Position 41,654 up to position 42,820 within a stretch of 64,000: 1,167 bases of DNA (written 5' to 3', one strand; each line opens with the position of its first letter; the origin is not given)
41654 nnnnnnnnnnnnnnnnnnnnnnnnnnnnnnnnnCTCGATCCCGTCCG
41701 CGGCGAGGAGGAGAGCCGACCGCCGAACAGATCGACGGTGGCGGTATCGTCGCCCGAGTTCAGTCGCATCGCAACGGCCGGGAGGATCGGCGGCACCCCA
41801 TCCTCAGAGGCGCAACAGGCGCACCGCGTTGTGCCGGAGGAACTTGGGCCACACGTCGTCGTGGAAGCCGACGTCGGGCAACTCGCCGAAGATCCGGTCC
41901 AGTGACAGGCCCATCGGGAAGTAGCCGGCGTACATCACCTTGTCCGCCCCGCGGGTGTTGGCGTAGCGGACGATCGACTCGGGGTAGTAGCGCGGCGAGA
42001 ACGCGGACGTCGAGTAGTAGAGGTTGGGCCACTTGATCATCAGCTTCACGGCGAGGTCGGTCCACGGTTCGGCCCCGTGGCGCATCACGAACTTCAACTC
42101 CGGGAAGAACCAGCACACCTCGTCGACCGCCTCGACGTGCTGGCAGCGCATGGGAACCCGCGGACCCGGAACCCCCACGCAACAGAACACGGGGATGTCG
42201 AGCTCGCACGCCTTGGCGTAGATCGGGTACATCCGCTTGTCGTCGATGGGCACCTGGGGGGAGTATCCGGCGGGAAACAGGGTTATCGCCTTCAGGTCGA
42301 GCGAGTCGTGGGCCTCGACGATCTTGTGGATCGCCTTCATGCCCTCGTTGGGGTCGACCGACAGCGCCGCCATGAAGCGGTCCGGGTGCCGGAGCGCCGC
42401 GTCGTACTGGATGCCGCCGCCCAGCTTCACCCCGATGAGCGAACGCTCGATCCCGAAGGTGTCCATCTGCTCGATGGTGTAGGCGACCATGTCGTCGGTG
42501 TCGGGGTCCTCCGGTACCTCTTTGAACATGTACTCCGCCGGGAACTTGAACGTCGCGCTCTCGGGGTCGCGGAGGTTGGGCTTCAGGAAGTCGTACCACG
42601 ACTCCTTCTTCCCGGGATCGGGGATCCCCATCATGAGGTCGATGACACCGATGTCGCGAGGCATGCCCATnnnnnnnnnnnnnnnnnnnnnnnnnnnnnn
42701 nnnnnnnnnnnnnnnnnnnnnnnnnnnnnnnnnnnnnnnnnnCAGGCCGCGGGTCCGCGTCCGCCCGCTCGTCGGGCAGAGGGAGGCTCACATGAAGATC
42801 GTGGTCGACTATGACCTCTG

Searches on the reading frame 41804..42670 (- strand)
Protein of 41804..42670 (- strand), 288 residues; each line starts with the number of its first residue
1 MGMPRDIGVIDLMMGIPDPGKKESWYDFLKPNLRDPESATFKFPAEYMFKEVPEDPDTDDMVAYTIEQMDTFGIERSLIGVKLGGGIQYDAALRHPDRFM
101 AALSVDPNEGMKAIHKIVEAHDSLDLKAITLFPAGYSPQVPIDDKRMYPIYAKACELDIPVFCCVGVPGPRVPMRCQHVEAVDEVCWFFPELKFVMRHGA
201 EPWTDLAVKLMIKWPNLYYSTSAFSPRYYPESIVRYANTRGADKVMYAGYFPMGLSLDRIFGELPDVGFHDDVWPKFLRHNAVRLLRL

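Call 13: search_protein_families(library=pfam, proteins=[window:41804-42670:-])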
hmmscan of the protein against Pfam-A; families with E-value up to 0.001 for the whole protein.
window:41804-42670:- (288 aa): 1 family
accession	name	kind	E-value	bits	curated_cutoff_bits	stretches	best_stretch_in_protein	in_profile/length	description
PF04909.20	Amidohydro_2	-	7.9e-24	85.3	26.4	1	18-288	17-289/289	Amidohydrolase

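Call 17: find_related_loci(query=window:41804-42670:-, collection=genome_contigs, flank=10000)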
Query window:41804-42670:- (288 aa) in genome_contigs; peptide patterns used: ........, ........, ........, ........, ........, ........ (x = any residue, [..] = any of these).
599 stretches matched a pattern (row limit reached: there are more); 590 encode a relative of the query (tblastn E <= 1e-3); the best 80 are kept; 80 distinct loci.
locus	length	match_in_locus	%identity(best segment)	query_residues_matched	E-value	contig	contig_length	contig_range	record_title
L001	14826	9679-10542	81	1-288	3e-162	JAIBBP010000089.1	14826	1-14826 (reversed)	MAG: Microthrixaceae bacterium isolate SSF14 UP4B101214_NODE_3820_length_14826_cov_5.111980, whole genome shotgun sequen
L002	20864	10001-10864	82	1-288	6e-162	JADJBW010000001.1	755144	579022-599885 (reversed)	MAG: Actinomycetota bacterium isolate Aved_18-Q3-R54-62_BAT3C.633 tig00005568-10-7546060, whole genome shotgun sequence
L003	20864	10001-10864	79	1-288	2e-160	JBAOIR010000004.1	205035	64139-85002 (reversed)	MAG: Microthrixaceae bacterium isolate AS_Ams2_Bin48 np3_contig_1281, whole genome shotgun sequence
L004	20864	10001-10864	75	1-288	1e-151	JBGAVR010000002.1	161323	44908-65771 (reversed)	MAG: Microthrixaceae bacterium isolate MAG_AAO_AS.66 AAOAS-66_NODE_2_length_161323_cov_5.809138, whole genome shotgun se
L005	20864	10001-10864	75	1-288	6e-150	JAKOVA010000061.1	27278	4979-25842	MAG: Actinomycetes bacterium isolate JPNG_maxbin.026 k201_620946, whole genome shotgun sequence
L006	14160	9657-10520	71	1-288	9e-145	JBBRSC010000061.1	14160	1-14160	MAG: Acidimicrobiales bacterium isolate La2_metabat2.005 La2_metabat2.005_K_3919616L14160_cov_15.8143, whole genome shot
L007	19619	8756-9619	72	1-288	9e-144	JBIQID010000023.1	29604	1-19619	MAG: Actinomycetota bacterium isolate mag.35e NODE_891_length_29604, whole genome shotgun sequence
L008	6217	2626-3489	69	1-288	6e-142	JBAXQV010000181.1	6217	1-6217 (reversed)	MAG: Actinomycetota bacterium isolate ELA566 MAG566_181, whole genome shotgun sequence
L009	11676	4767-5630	68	1-288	4e-140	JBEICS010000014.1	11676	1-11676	MAG: Acidimicrobiaceae bacterium isolate Sample-101-S75-bin-152 Sample_101_S75-bin_152-k141_778288, whole genome shotgun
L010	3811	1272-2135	67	1-288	3e-144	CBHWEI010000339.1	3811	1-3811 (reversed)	MAG TPA_asm: uncultured Acidimicrobiaceae bacterium isolate ERR14722425_metabat2_9 genome assembly, contig: ERZ27336817.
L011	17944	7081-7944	69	1-288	6e-139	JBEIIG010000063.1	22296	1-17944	MAG: Acidimicrobiaceae bacterium isolate Sample-102-S76-bin-61 Sample_102_S76-bin_61-k141_426227, whole genome shotgun s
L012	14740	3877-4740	67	1-288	6e-139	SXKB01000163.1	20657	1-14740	MAG: Actinomycetota bacterium isolate F1-120-MAGs100 F1-120__c392528, whole genome shotgun sequence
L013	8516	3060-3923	66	1-288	6e-139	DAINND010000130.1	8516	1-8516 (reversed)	MAG TPA_asm: Ilumatobacteraceae bacterium isolate CTOTU1217 NODE_6728_length_8516_cov_7.084624, whole genome shotgun seq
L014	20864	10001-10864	68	1-288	5e-138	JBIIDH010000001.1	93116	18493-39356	MAG: Ilumatobacteraceae bacterium isolate ME2000-08-17pf_3300042335_group1_bin16 Rohwer_bin98_scaffold_60_c1, whole geno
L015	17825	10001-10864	66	1-288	6e-137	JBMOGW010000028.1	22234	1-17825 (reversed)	MAG: Ilumatobacteraceae bacterium isolate Deming_bin.316 contig5783, whole genome shotgun sequence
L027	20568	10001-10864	66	1-288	1e-127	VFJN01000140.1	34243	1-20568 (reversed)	MAG: Actinomycetota bacterium isolate Bin_57_4 c_000002987357, whole genome shotgun sequence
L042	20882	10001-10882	63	1-288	5e-124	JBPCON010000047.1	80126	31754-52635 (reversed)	MAG: Acidimicrobiales bacterium isolate TH_ant_mag_157 S1Ck127_4060502_flag_1_multi_14.0000_len_80126, whole genome shot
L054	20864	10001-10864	63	1-288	1e-121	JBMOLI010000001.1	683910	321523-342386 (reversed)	MAG: Actinomycetota bacterium isolate Betzabe_MAG020 MAG020_1, whole genome shotgun sequence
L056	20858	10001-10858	63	1-288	2e-121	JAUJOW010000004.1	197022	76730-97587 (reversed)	MAG: Acidimicrobiales bacterium isolate YX3bin29 opera_contig_141, whole genome shotgun sequence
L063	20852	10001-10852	64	3-288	9e-120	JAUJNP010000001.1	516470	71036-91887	MAG: Acidimicrobiales bacterium isolate YX2bin34 opera_contig_26, whole genome shotgun sequence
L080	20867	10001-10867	62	1-288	1e-117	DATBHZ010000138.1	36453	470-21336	MAG TPA_asm: Acidimicrobiia bacterium isolate SMAG_U3881 k141_1303034, whole genome shotgun sequence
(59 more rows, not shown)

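Call 30: search_protein_families(library=ncbifam, proteins=[L001:10622-11662:+, window:41804-42670:-], max_evalue=0.00001)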
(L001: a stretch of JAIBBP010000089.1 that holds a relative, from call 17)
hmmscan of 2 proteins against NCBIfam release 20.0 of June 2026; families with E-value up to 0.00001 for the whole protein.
L001:10622-11662:+ (346 aa): 1 family
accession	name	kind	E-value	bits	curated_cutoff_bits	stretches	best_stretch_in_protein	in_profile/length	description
NF052579.1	BetMthstMoxSdmAMthl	equivalog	1.9e-16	60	600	1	12-190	18-200/351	4beta-methylsterol monooxygenase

window:41804-42670:- (288 aa): 0 families

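Call 31: search_solved_structures(query=L001:10622-11662:+, max_evalue=0.001)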
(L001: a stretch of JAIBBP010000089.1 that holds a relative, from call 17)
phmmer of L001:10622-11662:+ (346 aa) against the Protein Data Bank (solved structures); distinct sequences matched with E-value up to 0.001: 26.
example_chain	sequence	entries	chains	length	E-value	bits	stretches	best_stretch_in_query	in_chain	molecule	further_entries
4qdc_A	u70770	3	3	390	3.6e-39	138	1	7-312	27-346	3-ketosteroid 9alpha-hydroxylase oxygenase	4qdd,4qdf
4qdf_B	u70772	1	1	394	1.7e-37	132.6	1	8-312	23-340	3-ketosteroid 9alpha-hydroxylase oxygenase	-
2zyl_A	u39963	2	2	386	5.4e-34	121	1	9-312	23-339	POSSIBLE OXIDOREDUCTASE | 3-ketosteroid-9-alpha-monooxygenase oxygenase subunit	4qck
6wnc_A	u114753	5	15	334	5.7e-19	71.6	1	11-172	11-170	SxtDIOX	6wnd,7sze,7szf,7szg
6wn3_A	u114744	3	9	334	7.7e-19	71.2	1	11-172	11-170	SxtT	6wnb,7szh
7fjl_A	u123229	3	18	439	3e-16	62.6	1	19-179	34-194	Rieske (2Fe-2S) domain protein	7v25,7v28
7fhr_A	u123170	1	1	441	3.2e-16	62.6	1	18-172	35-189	Putative Phthalate 4,5-dioxygenase, subunit alpha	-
9ina_A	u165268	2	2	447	1.1e-13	54.2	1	24-174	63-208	Rieske (2Fe-2S) domain protein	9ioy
3gb4_A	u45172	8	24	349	9.3e-13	51.2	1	31-174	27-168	DdmC | Dicamba O-demethylase, oxygenase component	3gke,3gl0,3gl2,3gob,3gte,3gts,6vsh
6icl_A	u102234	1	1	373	2.5e-11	46.4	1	31-314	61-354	Methylxanthine N3-demethylase NdmB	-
6icp_A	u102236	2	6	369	9.1e-11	44.6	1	30-309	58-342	Methylxanthine N1-demethylase NdmA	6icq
7qwt_A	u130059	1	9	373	1.4e-10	44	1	11-172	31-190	Rieske (2Fe-2S) domain protein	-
6ick_A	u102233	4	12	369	2.5e-10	43.2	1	30-309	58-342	Methylxanthine N1-demethylase NdmA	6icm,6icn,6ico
4nbg_A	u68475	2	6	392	4.4e-09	39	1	11-172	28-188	Terminal oxygenase component of carbazole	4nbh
4nb9_A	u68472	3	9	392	4.7e-09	38.9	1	11-172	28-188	Terminal oxygenase component of carbazole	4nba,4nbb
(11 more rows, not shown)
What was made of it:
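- On KstR operator / KstR regulon: The best solved homologues of the KshA-like protein are KshA enzymes (E 1e-34 to 1e-39; call 31).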

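Call 32: search_solved_structures(query=window:41804-42670:-, max_evalue=0.01)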
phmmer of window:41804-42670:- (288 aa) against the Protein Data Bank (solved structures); distinct sequences matched with E-value up to 0.01: 5.
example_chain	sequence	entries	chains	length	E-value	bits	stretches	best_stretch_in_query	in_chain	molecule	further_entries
3irs_A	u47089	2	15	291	2.1e-18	69.7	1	29-286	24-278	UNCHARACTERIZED PROTEIN BB4693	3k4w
8pzg_A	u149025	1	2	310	5.1e-05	25.8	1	51-139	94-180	ORF17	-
6e6i_A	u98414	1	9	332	0.0019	20.7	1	135-200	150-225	2,2',3-trihydroxy-3'-methoxy-5,5'-dicarboxybiphenyl meta-cleavage compound hydrolase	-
5vn5_A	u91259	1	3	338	0.0019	20.6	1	135-200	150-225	2,2',3-trihydroxy-3'-methoxy-5,5'-dicarboxybiphenyl meta-cleavage compound hydrolase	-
2gwg_A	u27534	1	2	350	0.0038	19.6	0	94-200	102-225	4-oxalomesaconate hydratase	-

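Call 45: find_encoding_contigs(protein=window:41804-42670:-, flank=10000, max_places=4)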
Protein window:41804-42670:- (288 aa): no gene with exactly this product is on record in the collection.

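Call 46: find_encoding_contigs(protein=window:41804-42664:-, flank=10000, max_places=4)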
Protein window:41804-42664:- (286 aa): no gene with exactly this product is on record in the collection.
